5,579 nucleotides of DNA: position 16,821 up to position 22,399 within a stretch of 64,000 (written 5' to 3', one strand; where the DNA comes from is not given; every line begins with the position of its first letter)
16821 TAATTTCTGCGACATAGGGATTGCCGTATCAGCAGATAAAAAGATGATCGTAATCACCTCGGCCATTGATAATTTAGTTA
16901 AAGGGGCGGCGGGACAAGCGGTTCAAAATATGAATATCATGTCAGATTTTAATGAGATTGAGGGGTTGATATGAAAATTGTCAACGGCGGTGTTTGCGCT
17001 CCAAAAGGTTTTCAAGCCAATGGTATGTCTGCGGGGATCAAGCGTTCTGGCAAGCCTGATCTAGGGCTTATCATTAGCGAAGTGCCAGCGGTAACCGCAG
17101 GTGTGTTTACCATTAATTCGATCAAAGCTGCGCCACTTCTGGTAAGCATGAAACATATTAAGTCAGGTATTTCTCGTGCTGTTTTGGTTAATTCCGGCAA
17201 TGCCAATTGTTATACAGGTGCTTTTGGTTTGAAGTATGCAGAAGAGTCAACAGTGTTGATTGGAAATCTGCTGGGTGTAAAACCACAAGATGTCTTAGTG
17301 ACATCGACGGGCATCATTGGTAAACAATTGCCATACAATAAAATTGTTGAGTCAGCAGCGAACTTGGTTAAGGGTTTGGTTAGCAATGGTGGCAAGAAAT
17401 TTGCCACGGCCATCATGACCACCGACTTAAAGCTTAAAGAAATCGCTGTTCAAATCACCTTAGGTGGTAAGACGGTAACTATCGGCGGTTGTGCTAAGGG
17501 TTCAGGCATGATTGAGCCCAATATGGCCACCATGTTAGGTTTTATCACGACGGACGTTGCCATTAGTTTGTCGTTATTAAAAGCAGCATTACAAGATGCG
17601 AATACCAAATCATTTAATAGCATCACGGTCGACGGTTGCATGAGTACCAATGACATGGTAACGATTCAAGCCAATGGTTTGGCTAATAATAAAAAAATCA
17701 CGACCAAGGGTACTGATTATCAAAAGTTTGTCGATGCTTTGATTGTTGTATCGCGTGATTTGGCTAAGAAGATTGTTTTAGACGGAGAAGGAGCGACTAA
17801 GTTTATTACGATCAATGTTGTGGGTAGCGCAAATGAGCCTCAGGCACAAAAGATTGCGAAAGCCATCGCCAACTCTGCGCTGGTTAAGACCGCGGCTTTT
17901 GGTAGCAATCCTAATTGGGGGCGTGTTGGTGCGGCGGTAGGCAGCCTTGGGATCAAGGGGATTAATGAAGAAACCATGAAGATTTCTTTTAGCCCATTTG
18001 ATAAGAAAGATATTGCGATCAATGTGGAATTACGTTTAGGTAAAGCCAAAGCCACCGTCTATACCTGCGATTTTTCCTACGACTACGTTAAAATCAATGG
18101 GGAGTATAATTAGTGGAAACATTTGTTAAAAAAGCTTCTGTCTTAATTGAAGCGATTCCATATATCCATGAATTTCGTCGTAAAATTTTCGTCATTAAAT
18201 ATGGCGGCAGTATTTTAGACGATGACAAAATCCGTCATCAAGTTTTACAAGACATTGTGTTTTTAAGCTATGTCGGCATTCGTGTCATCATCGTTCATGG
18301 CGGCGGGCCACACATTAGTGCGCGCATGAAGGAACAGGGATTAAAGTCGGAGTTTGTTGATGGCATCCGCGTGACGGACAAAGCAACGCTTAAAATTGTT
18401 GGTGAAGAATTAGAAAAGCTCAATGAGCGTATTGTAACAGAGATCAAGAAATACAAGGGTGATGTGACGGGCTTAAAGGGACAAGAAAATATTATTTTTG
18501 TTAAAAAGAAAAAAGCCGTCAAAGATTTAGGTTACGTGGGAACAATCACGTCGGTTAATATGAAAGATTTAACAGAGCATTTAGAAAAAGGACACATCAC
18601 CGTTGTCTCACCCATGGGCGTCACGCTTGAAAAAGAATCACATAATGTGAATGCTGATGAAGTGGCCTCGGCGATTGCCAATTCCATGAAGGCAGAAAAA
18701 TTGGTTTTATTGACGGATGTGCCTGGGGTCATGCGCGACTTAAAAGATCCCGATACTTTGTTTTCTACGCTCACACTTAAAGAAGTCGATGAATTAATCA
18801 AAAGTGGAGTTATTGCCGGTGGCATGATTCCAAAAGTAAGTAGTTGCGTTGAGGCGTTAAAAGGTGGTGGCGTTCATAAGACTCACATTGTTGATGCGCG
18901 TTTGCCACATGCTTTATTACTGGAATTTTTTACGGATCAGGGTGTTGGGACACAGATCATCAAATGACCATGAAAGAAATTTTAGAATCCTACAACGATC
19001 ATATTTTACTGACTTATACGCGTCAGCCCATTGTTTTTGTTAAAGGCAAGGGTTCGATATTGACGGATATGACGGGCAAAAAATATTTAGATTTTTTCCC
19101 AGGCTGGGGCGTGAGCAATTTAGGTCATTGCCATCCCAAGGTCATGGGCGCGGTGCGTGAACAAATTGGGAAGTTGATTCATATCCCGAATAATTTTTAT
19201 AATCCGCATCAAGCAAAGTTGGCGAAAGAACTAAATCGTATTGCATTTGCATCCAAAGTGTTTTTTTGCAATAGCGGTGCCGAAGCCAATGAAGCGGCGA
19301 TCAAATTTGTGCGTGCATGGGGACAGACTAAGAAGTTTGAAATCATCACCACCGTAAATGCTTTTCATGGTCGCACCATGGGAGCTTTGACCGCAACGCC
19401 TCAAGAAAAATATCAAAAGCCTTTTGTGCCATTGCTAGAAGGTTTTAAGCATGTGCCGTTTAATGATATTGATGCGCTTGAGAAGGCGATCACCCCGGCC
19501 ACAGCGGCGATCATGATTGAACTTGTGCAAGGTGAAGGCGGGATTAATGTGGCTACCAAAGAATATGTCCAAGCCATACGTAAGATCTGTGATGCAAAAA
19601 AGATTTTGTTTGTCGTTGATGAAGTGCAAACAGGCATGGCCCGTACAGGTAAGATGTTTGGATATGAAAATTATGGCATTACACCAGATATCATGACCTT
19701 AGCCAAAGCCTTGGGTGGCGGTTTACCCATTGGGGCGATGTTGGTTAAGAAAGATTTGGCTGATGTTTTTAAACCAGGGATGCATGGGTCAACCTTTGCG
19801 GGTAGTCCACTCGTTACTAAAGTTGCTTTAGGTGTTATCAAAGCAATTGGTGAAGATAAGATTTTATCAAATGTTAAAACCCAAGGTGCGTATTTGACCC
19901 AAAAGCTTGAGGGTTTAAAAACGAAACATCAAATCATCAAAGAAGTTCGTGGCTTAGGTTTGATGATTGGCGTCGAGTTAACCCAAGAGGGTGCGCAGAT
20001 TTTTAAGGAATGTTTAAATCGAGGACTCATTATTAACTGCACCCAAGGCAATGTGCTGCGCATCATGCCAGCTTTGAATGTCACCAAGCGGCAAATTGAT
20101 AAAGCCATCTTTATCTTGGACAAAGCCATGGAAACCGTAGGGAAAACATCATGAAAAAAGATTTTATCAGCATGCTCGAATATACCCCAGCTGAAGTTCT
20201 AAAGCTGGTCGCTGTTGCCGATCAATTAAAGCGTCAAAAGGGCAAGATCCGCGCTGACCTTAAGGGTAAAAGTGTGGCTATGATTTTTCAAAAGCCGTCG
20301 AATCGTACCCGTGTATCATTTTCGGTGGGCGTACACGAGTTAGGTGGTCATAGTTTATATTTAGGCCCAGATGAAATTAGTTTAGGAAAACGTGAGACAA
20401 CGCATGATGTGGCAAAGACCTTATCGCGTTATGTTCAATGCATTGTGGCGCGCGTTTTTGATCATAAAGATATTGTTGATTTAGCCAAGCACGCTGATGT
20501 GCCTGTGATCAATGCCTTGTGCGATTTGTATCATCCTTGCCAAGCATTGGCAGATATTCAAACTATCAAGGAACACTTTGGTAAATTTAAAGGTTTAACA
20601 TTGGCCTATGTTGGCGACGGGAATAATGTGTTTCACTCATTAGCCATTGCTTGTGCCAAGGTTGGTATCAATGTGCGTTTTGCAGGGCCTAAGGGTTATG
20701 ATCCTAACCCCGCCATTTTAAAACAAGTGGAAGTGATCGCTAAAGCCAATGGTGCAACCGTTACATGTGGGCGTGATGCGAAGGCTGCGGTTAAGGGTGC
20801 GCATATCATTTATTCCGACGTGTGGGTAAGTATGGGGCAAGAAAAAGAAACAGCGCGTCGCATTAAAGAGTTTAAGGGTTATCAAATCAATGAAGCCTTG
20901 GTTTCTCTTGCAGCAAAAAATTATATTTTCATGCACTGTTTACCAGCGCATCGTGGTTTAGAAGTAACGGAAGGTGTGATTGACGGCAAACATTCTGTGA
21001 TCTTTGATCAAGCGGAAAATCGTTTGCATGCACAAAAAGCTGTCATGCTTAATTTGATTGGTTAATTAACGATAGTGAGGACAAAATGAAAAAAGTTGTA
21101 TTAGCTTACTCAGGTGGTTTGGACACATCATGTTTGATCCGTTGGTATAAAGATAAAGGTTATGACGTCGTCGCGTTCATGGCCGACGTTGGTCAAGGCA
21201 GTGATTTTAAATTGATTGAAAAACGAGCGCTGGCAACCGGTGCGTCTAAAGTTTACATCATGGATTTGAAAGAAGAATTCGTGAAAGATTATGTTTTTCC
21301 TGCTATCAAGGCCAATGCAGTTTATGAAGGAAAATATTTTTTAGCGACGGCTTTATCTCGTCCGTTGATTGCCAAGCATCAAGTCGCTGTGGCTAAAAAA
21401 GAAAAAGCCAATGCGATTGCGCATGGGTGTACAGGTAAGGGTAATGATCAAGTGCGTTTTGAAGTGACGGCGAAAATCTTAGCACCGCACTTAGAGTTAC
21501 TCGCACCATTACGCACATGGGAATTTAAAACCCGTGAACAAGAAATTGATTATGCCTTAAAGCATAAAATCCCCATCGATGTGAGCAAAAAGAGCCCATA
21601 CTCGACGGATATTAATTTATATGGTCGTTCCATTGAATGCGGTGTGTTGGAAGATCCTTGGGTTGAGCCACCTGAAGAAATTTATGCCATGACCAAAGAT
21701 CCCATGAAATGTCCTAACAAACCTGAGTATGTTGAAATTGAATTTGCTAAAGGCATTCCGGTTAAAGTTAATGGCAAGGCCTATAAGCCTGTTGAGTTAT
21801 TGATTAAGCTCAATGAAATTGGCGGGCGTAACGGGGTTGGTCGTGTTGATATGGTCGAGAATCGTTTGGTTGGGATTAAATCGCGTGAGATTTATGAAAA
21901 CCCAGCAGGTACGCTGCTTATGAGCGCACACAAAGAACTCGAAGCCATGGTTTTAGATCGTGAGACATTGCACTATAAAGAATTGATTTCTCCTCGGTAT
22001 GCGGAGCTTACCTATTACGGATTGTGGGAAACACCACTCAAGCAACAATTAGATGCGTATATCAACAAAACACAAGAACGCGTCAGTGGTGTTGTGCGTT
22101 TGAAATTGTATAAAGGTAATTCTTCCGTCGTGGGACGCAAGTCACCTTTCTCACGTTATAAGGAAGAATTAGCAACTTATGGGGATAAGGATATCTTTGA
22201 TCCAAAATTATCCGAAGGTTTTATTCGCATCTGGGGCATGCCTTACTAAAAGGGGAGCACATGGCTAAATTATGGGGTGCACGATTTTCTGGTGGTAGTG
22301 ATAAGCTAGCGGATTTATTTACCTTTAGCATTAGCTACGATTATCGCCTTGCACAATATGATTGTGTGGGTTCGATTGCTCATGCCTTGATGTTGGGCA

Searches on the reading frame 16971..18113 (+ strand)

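Call 30: search_protein_families(library=pfam, proteins=[window:16971-18113:+], max_evalue=0.00001)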
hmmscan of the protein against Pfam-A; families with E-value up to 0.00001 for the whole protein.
window:16971-18113:+ (380 aa): 1 family
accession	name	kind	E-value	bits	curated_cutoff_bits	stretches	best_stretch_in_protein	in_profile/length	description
PF01960.23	ArgJ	-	2.6e-126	421.8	32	2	16-340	2-316/377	ArgJ family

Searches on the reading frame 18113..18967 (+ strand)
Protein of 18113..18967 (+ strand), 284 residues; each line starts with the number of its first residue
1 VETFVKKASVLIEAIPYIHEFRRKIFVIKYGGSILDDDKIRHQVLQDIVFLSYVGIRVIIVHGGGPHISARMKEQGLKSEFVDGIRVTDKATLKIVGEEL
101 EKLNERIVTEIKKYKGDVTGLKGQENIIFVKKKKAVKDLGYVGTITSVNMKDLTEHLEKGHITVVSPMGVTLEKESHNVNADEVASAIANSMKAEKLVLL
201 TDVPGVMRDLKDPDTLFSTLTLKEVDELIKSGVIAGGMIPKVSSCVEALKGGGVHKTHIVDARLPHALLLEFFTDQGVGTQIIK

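Call 30: search_protein_families(library=pfam, proteins=[window:18113-18967:+], max_evalue=0.00001)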
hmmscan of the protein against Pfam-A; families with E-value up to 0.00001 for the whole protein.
window:18113-18967:+ (284 aa): 1 family
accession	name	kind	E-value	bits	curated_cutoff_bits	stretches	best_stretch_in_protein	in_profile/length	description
PF00696.33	AA_kinase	-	4.5e-45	154.6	24.9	1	24-261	1-234/234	Amino acid kinase family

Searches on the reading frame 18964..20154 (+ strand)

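Call 30: search_protein_families(library=pfam, proteins=[window:18964-20154:+], max_evalue=0.00001)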
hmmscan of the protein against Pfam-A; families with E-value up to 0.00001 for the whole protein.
window:18964-20154:+ (396 aa): 2 families
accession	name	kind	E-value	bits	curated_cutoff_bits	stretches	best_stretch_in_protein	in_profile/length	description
PF00202.27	Aminotran_3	-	5.8e-119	397.8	30.5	1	21-388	9-402/403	Aminotransferase class-III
PF00266.25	Aminotran_5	-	6.2e-09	35.7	21.5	1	90-275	55-227/371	Aminotransferase class-V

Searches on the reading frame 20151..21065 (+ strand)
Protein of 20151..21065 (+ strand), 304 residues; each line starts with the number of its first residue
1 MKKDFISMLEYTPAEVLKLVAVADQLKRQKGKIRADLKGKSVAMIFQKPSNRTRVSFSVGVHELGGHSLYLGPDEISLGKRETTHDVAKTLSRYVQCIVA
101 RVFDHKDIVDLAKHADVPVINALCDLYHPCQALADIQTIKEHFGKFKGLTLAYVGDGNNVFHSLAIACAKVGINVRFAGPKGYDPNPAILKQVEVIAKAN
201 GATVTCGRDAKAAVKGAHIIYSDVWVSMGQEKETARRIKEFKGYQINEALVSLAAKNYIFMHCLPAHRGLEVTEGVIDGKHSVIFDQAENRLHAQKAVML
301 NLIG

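Call 30: search_protein_families(library=pfam, proteins=[window:20151-21065:+], max_evalue=0.00001)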
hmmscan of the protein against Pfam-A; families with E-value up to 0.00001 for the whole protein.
window:20151-21065:+ (304 aa): 2 families
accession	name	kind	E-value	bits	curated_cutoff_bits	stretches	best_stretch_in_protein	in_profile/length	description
PF00185.30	OTCace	-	1.2e-61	207.8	29.4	1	147-300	1-155/157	Aspartate/ornithine carbamoyltransferase, Asp/Orn binding domain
PF02729.26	OTCace_N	-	7.1e-47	159.7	29.9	1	3-141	1-148/148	Aspartate/ornithine carbamoyltransferase, carbamoyl-P binding domain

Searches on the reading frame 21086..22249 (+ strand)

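Call 30: search_protein_families(library=pfam, proteins=[window:21086-22249:+], max_evalue=0.00001)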
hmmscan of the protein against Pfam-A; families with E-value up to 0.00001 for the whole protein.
window:21086-22249:+ (387 aa): 2 families
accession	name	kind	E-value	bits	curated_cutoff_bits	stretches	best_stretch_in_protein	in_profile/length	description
PF20979.2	Arginosuc_syn_C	-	9.4e-91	303.7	27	1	172-386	1-215/219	Arginosuccinate synthase C-terminal domain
PF00764.25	Arginosuc_synth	-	6.2e-69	231.6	27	1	3-163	1-162/162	Arginosuccinate synthase N-terminal HUP domain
